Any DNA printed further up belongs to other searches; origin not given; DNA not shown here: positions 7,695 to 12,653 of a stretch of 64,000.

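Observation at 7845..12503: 1552-aa single-chain biotin-dependent carboxylase with domain order CT-alpha, CT-beta, BC, BCCP (reverse of eukaryotic ACC)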

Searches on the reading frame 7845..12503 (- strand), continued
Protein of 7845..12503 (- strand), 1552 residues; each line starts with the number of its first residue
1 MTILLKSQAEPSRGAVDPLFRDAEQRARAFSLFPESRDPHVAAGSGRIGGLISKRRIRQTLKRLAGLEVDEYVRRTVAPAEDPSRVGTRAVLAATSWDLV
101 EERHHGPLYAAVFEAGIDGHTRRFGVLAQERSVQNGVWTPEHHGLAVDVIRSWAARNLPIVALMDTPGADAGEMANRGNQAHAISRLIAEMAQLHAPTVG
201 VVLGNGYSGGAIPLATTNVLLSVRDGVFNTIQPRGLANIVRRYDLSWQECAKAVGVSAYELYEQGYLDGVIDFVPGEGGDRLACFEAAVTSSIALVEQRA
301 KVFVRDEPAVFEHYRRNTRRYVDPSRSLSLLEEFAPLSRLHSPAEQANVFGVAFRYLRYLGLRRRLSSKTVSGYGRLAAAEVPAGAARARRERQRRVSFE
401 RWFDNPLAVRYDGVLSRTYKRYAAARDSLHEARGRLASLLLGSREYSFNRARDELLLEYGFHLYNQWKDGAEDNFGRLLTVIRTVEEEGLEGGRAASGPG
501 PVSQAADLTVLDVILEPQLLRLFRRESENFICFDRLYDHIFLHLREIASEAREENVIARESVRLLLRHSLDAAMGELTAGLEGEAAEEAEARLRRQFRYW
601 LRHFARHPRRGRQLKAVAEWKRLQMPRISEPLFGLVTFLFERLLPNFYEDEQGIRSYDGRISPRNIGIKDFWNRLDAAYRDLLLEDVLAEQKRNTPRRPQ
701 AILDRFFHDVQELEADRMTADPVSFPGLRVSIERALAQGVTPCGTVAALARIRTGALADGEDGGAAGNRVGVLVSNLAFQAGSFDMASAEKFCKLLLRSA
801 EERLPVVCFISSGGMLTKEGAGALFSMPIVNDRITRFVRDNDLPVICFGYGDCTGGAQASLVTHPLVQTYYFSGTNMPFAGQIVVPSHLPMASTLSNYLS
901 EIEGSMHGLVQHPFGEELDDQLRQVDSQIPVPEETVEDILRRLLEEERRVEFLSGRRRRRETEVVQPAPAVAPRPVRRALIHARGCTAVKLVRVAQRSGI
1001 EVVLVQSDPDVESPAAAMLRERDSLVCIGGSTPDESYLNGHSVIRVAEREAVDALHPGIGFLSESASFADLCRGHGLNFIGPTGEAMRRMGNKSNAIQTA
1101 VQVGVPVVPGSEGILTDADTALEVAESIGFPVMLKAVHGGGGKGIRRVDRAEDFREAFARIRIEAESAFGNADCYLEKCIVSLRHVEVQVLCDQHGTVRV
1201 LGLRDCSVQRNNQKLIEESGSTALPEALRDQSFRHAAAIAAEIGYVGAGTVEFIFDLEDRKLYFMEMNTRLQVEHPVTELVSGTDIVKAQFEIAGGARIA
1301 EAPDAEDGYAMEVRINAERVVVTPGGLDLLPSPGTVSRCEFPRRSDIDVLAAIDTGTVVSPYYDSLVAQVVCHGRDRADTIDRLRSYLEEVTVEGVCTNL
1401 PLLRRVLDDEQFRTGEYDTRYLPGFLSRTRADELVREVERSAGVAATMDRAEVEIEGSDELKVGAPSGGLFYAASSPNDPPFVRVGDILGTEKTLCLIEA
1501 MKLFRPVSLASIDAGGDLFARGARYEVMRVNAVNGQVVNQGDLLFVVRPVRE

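Call 11: find_related_loci(query=window:7845-12503:-, collection=genome_contigs, flank=10000)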
Query window:7845-12503:- (1552 aa) in genome_contigs; peptide patterns used: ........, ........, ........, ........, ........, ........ (x = any residue, [..] = any of these).
243 stretches matched a pattern; 201 encode a relative of the query (tblastn E <= 1e-3); the best 80 are kept; 77 distinct loci.
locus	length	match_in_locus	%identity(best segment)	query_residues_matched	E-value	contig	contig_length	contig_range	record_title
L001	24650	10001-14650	89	1-1549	0e+0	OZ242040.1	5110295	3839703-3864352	MAG: Candidatus Multivorans sp. isolate cd603fe2-36ea-45dd-b21b-4d1cbeb73145 genome assembly, chromosome: 1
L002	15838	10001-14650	90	1-1549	0e+0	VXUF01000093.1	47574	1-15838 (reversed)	MAG: Holophagales bacterium isolate SB0666_bin_22 NODE_289_length_47574_cov_7.107641, whole genome shotgun sequence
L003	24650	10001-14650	90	1-1549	0e+0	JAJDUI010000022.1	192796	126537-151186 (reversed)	MAG: Thermoanaerobaculia bacterium isolate jk18x1bzbins.73 k141_243010, whole genome shotgun sequence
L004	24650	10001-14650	89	1-1549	0e+0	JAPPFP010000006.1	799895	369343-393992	MAG: Acidobacteriota bacterium isolate RHO1_bin_33 NODE_2_length_799895_cov_862.419735, whole genome shotgun sequence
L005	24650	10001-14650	89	1-1549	0e+0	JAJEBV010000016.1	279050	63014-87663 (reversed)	MAG: Thermoanaerobaculia bacterium isolate jk18x9bins.56 k141_448871, whole genome shotgun sequence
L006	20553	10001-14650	89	1-1549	0e+0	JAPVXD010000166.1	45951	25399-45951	MAG: Candidatus Multivorans azotirespirans isolate m_rhze4 Seq166, whole genome shotgun sequence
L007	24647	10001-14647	88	1-1550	0e+0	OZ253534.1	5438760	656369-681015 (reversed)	MAG: Candidatus Multivorans sp. isolate be2d7f3f-f219-46b2-8ad1-06fdd0eb2387 genome assembly, chromosome: 1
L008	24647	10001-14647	89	1-1550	0e+0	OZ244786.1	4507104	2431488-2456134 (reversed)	MAG: Candidatus Multivorans sp. isolate 506956bb-d3ba-4b36-a8b3-9439da49a84d genome assembly, chromosome: 1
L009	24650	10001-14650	88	1-1550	0e+0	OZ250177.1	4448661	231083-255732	MAG: Candidatus Multivorans sp. isolate 36e5008e-f582-4c91-8c3b-5baff8031e1a genome assembly, chromosome: 1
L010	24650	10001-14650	87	1-1551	0e+0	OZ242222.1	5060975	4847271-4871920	MAG: Candidatus Multivorans sp. isolate 294fb325-5f7d-45f9-a7ea-d7aadbeafeef genome assembly, chromosome: 1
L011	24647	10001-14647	88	1-1550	0e+0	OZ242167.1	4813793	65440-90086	MAG: Candidatus Multivorans sp. isolate 7fb352fe-185d-4cb3-939b-2af4a04fcc16 genome assembly, chromosome: 1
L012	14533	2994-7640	87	1-1550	0e+0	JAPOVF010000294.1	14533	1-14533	MAG: Acidobacteria bacterium isolate COS1_bin_13 NODE_1117_length_14533_cov_166.655, whole genome shotgun sequence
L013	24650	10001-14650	90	1-1549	0e+0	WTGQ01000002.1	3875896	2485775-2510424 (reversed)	MAG: Acidobacteria bacterium isolate CO36388bin_9 NODE_1_length_3875896_cov_1713.578510, whole genome shotgun sequence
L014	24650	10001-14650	89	1-1549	0e+0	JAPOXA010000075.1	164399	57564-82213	MAG: Acidobacteria bacterium isolate COS3_bin_14 NODE_41_length_164399_cov_53.1197, whole genome shotgun sequence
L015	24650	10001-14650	89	1-1549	0e+0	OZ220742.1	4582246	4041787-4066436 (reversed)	MAG: Thermoanaerobaculia bacterium isolate 0db66e92-d31a-4200-8262-fff8455c21c0 genome assembly, chromosome: 1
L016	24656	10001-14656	88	1-1552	0e+0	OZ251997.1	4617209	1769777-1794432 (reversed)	MAG: Candidatus Multivorans sp. isolate 0020eb3c-7439-4c9e-8c72-55202c0a045f genome assembly, chromosome: 1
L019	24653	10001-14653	81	1-1551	0e+0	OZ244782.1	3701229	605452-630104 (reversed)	MAG: Candidatus Multivoraceae bacterium isolate 3e40288b-8b50-4129-bb98-006f71277a78 genome assembly, chromosome: 1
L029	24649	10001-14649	87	1-1552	0e+0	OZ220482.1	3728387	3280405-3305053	MAG: Thermoanaerobaculia bacterium isolate 1ba308f5-42e2-4878-81ff-2dc7ade272f8 genome assembly, chromosome: 1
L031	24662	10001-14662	87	1-1552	0e+0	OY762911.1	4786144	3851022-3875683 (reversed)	MAG: Thermoanaerobaculia bacterium isolate 14c23368-4dca-4d55-9b94-f295180eceef genome assembly, chromosome: 1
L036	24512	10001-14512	56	11-1549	0e+0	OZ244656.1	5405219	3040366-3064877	MAG: Vicinamibacterales bacterium isolate f390f8dd-e92b-4ea0-b198-bad1eda30bba genome assembly, chromosome: 1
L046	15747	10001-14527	49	17-1550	0e+0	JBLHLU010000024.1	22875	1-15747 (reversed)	MAG: Paraglaciecola psychrophila isolate 3300054697_88 Ga0535669_0001738, whole genome shotgun sequence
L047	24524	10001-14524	48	17-1550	0e+0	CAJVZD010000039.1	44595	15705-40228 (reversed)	MAG TPA_asm: uncultured Cellvibrionales bacterium isolate SRR5469033_bin.38_MetaBAT_v2.12.1_MAG genome assembly, contig:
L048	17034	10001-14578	47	1-1552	0e+0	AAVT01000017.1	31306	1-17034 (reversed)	Marine gamma proteobacterium HTCC2143 1100111000164, whole genome shotgun sequence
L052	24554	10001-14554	46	1-1551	0e+0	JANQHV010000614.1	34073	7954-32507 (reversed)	MAG: SAR324 cluster bacterium isolate PL24a_bin.25 k99_8766379, whole genome shotgun sequence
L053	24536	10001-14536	46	19-1550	0e+0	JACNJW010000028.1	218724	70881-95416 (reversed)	MAG: SAR324 cluster bacterium isolate NIOZ-UU44 NIOZ-UU_NODE_16_length_218724_cov_31.7232, whole genome shotgun sequence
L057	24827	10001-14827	56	17-1550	0e+0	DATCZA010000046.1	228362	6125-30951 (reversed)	MAG TPA_asm: Pseudomonadales bacterium isolate SMAG_U58 k141_310693, whole genome shotgun sequence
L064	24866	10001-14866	55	17-1550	0e+0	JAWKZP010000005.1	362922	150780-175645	MAG: Pseudomonadales bacterium isolate ABC1.202 ABC1.202.fa-5, whole genome shotgun sequence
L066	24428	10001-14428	43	51-1549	0e+0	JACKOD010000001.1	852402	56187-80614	MAG: Hahellaceae bacterium isolate HK-STAS-PROT-161 HK-STAS-PROT-161_1, whole genome shotgun sequence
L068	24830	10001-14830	55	17-1551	0e+0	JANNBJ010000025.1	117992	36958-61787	MAG: Gammaproteobacteria bacterium isolate OTE_78_metabat_352 OTE_78_k141_2910850, whole genome shotgun sequence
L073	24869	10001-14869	55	17-1552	0e+0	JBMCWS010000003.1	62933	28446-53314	MAG: Pseudomonadota bacterium isolate D5M12_12 NODE_89_length_62933_cov_8.335857, whole genome shotgun sequence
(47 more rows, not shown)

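Call 15: search_solved_structures(query=window:7845-12503:-, max_evalue=1e-50, show_alignments=0)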
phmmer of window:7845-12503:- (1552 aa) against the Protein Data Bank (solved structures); distinct sequences matched with E-value up to 1e-50: 76 (the best 60 are shown).
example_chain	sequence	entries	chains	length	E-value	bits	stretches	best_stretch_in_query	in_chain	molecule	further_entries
9kkm_A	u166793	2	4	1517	0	1542.4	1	16-1551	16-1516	Acetyl-CoA carboxylase multifunctional enzyme AccADCB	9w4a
9eb7_A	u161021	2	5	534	3.9e-105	356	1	927-1424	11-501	Biotin carboxylase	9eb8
2vpq_A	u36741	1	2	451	6.8e-101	342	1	977-1422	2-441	ACETYL-COA CARBOXYLASE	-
4mv1_A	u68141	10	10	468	1.8e-99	337.3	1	976-1423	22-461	Biotin carboxylase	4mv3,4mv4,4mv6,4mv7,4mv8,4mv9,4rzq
7kc7_A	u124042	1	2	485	6e-98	332.2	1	977-1423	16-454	2-oxoglutarate carboxylase small subunit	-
7kct_A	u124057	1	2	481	6.2e-98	332.2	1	977-1423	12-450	2-oxoglutarate carboxylase small subunit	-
7kbl_A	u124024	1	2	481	6.8e-98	332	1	977-1423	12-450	2-oxoglutarate carboxylase small subunit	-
1ulz_A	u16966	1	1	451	7.9e-98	331.8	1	976-1423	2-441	pyruvate carboxylase n-terminal domain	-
8hz5_A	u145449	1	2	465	9.2e-98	331.6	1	976-1427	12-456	Biotin carboxylase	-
2gps_A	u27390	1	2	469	8.1e-97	328.5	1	978-1423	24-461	Biotin carboxylase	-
2c00_A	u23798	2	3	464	1.2e-96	327.9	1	977-1425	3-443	BIOTIN CARBOXYLASE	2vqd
2gpw_A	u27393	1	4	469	1.7e-96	327.4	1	978-1423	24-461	Biotin carboxylase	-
8hz4_A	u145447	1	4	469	1.8e-96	327.4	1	977-1425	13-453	Biotin carboxylase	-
3jzf_A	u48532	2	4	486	2.8e-96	326.7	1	978-1427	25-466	Biotin carboxylase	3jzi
6oi9_A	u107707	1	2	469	4e-96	326.2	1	978-1423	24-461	Biotin carboxylase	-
3rup_A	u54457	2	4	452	4.3e-96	326.1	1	979-1423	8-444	Biotin carboxylase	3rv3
1bnc_A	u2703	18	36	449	5e-96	325.9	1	980-1423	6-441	BIOTIN CARBOXYLASE | ACETYL-COA CARBOXYLASE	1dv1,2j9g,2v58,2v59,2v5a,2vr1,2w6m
8uxz_C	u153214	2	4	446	5.8e-96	325.6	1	980-1423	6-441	Biotin carboxylase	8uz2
3rv4_A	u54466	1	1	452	6e-96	325.6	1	979-1423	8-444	Biotin carboxylase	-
3g8c_A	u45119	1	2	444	6.9e-96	325.4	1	980-1423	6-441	Biotin carboxylase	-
1dv2_A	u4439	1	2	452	1.5e-95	324.3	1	979-1423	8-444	BIOTIN CARBOXYLASE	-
3g8d_A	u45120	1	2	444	4.6e-95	322.6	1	980-1423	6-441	Biotin carboxylase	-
3ouu_A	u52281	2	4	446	4.9e-93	315.9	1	976-1423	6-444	Biotin carboxylase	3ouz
7wta_A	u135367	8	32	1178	1.1e-89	304.8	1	970-1422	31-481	Pyruvate carboxylase, mitochondrial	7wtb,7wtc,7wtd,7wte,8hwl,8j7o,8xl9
9tps_G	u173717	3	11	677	1.6e-87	297.6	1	978-1422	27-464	Biotin carboxylase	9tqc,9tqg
4hnt_A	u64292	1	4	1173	6.4e-87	295.7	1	972-1422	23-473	Pyruvate carboxylase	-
3bg5_A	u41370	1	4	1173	1.2e-86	294.8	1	972-1422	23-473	Pyruvate carboxylase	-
4hnu_A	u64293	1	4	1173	2e-86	294.1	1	972-1422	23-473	Pyruvate carboxylase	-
3hbl_A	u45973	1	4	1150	3.1e-86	293.4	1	975-1422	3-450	Pyruvate carboxylase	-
3hb9_A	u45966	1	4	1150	3.1e-86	293.4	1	975-1422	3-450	Pyruvate carboxylase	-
3ho8_A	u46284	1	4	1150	3.1e-86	293.4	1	975-1422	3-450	Pyruvate carboxylase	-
4hnv_A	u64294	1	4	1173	5.7e-86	292.5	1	972-1422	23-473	Pyruvate carboxylase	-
8gk8_C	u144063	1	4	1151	2e-85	290.7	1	975-1422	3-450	Pyruvate carboxylase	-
2dzd_A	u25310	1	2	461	4e-85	289.7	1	974-1422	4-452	pyruvate carboxylase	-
4qsh_A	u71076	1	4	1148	1.7e-80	274.4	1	976-1422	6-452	Pyruvate carboxylase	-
4qsk_A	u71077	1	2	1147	1.8e-80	274.3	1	976-1422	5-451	Pyruvate carboxylase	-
4qsl_H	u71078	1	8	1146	1.9e-80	274.2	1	976-1422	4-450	Pyruvate carboxylase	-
5vyz_A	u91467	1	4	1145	2.4e-79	270.6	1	976-1423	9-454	Pyruvate carboxylase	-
9ubg_A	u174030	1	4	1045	2.6e-79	270.5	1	978-1422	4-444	Pyruvate carboxylase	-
5vz0_A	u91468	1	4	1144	2.6e-79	270.5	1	976-1423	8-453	Pyruvate carboxylase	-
5vyw_A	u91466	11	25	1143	2.8e-79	270.3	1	976-1423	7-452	Pyruvate carboxylase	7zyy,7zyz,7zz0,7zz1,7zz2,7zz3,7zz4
9vmh_A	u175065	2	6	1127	4.4e-79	269.7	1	978-1422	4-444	Pyruvate carboxylase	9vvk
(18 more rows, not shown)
